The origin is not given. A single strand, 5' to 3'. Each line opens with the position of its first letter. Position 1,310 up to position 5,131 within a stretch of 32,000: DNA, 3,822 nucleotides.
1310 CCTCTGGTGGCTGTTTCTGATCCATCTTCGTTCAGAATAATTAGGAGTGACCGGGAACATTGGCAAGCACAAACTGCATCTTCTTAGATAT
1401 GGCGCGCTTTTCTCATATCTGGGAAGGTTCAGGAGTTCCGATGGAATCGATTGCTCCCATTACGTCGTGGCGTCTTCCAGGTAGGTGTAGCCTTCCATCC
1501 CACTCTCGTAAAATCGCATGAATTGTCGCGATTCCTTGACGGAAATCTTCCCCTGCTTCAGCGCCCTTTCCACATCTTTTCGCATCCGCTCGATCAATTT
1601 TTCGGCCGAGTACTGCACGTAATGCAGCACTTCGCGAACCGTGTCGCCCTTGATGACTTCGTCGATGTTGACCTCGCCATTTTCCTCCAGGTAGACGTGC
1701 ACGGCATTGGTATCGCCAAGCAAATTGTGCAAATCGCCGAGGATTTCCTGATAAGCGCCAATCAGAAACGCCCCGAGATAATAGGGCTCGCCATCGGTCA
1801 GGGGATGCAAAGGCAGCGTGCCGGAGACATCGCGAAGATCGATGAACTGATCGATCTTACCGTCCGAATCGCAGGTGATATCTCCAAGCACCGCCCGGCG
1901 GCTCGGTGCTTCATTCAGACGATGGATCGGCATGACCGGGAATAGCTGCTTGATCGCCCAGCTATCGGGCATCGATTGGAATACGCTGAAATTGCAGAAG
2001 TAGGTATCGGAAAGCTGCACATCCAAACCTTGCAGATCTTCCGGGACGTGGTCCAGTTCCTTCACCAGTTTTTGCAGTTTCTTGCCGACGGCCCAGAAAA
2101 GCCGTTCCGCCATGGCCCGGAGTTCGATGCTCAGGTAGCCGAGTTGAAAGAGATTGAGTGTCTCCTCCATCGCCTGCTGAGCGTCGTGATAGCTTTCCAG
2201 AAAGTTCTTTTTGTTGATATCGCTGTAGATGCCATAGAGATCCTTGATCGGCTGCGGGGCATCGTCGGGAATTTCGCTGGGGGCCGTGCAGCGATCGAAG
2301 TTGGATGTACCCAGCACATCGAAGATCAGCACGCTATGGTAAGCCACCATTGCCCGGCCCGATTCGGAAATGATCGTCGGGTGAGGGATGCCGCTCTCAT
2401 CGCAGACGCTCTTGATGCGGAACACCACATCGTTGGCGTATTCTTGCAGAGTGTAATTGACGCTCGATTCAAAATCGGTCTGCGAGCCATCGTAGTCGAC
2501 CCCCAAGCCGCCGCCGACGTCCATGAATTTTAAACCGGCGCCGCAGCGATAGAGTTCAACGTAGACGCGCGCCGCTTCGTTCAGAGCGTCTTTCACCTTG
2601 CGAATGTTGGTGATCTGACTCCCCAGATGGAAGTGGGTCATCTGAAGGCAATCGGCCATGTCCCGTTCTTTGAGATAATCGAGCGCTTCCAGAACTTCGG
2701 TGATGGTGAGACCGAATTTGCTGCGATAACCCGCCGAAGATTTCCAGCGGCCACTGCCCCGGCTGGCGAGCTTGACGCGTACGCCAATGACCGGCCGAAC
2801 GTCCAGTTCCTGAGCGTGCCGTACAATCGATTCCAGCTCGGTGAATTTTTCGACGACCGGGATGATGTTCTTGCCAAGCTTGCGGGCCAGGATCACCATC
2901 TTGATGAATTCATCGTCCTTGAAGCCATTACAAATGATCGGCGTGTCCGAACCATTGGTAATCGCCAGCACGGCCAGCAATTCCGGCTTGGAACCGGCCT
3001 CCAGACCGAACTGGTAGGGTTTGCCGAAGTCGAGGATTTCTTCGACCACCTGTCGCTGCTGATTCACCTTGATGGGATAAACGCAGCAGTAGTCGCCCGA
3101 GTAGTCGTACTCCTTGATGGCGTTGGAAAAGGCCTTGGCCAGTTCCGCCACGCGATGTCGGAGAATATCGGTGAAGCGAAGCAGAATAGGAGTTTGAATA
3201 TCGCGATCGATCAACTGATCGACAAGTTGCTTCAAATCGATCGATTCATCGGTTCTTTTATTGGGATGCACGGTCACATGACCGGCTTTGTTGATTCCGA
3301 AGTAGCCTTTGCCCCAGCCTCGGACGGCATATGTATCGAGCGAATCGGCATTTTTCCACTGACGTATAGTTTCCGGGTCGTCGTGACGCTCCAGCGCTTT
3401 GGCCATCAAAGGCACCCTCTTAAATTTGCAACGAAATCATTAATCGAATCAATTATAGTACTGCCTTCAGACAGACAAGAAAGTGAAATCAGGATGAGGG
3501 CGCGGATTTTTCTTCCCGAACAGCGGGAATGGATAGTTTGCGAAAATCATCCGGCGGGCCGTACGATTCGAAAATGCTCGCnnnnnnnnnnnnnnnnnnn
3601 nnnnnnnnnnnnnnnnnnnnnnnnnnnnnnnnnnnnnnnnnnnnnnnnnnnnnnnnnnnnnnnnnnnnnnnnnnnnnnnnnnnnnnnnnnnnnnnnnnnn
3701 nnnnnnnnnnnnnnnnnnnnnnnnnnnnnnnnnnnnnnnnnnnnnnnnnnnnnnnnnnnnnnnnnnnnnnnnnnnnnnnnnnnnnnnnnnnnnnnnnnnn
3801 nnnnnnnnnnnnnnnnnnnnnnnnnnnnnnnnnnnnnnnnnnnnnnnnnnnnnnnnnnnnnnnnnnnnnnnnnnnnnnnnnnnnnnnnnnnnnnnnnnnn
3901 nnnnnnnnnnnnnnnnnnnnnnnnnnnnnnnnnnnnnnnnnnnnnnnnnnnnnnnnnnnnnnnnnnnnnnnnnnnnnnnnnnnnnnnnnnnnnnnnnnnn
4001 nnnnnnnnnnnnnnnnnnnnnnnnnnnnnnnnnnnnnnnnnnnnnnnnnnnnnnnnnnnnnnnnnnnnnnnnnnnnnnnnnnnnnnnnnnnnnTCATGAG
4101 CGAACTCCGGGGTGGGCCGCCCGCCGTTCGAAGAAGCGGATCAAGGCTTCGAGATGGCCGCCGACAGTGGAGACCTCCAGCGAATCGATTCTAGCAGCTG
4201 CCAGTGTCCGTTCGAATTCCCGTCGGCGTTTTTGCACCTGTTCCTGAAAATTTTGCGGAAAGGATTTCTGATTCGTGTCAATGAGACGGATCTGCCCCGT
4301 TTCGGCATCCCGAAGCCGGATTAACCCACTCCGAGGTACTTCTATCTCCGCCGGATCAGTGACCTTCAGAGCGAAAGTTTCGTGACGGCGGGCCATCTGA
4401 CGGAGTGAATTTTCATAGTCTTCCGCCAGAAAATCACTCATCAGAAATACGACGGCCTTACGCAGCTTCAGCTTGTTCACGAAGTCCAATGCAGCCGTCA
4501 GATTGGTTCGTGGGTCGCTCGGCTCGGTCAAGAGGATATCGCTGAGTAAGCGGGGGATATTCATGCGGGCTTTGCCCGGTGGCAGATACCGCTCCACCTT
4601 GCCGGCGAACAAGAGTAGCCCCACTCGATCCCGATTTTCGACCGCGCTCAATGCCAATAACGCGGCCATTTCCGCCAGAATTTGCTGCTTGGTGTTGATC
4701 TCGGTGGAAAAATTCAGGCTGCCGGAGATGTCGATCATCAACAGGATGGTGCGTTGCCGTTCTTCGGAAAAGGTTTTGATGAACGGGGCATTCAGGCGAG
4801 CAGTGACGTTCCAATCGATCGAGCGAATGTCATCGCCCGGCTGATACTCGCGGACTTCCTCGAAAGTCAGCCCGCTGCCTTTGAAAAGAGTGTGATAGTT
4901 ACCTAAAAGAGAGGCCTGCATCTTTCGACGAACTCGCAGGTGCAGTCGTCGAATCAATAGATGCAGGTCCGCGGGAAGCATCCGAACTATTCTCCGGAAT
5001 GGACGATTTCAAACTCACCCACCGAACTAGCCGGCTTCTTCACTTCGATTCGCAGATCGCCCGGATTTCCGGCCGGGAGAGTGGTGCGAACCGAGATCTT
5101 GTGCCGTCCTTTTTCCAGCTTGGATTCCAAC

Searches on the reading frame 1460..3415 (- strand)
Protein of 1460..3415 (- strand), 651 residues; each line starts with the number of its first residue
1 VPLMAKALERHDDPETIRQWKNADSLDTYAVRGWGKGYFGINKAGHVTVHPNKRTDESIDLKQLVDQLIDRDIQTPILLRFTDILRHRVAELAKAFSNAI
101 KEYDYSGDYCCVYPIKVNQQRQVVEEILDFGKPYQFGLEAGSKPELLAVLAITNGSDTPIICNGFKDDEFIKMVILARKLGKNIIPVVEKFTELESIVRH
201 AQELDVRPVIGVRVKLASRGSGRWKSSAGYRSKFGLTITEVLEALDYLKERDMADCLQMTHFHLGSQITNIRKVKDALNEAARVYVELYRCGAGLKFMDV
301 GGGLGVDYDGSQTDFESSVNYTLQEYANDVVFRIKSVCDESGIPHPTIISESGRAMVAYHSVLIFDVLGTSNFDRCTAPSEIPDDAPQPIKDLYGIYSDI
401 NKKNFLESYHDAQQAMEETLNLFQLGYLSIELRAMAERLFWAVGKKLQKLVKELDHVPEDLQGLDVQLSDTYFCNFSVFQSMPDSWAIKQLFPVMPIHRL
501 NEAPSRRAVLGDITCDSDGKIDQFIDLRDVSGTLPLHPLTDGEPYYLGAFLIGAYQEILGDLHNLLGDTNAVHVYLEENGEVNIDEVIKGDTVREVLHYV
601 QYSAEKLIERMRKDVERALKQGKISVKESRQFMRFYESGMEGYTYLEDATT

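Call 80: search_protein_families(library=pfam, proteins=[window:1460-3415:-], max_evalue=0.01)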
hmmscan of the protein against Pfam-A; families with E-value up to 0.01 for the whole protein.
window:1460-3415:- (651 aa): 3 families
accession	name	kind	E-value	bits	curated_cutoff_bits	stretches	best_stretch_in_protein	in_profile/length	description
PF02784.22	Orn_Arg_deC_N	-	8.9e-40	137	23.4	1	91-358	3-247/247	Pyridoxal-dependent decarboxylase, pyridoxal binding domain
PF17810.6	Arg_decarb_HB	-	7.1e-24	84.4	23.3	1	384-464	2-83/84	Arginine decarboxylase helical bundle domain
PF17944.6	Arg_decarbox_C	-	3e-19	69.7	23.3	1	593-646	1-51/51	Arginine decarboxylase C-terminal helical extension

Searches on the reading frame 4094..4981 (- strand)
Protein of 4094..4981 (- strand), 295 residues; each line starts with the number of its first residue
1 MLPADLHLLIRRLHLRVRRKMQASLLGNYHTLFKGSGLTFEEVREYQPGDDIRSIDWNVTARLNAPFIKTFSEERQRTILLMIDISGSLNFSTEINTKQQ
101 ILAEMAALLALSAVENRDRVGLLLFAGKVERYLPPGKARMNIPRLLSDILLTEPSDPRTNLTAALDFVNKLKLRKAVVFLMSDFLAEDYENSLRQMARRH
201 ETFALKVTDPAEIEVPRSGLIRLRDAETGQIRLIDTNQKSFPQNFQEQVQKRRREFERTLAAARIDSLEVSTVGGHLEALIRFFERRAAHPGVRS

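Call 80: search_protein_families(library=pfam, proteins=[window:4094-4981:-], max_evalue=0.01)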
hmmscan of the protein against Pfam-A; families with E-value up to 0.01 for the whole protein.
window:4094-4981:- (295 aa): 4 families
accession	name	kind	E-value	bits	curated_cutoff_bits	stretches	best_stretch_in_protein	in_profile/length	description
PF01882.25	DUF58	-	1e-70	237.8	23.4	1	42-254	1-215/216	Protein of unknown function DUF58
PF13519.12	VWA_2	-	1e-09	39.4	27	1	79-184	1-106/107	von Willebrand factor type A domain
PF05762.20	VWA_CoxE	-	0.00061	19.7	26.4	1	56-198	28-174/222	VWA domain containing CoxE-like protein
PF00092.34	VWA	-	0.0021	18.8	23.8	0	79-170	2-90/174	von Willebrand factor type A domain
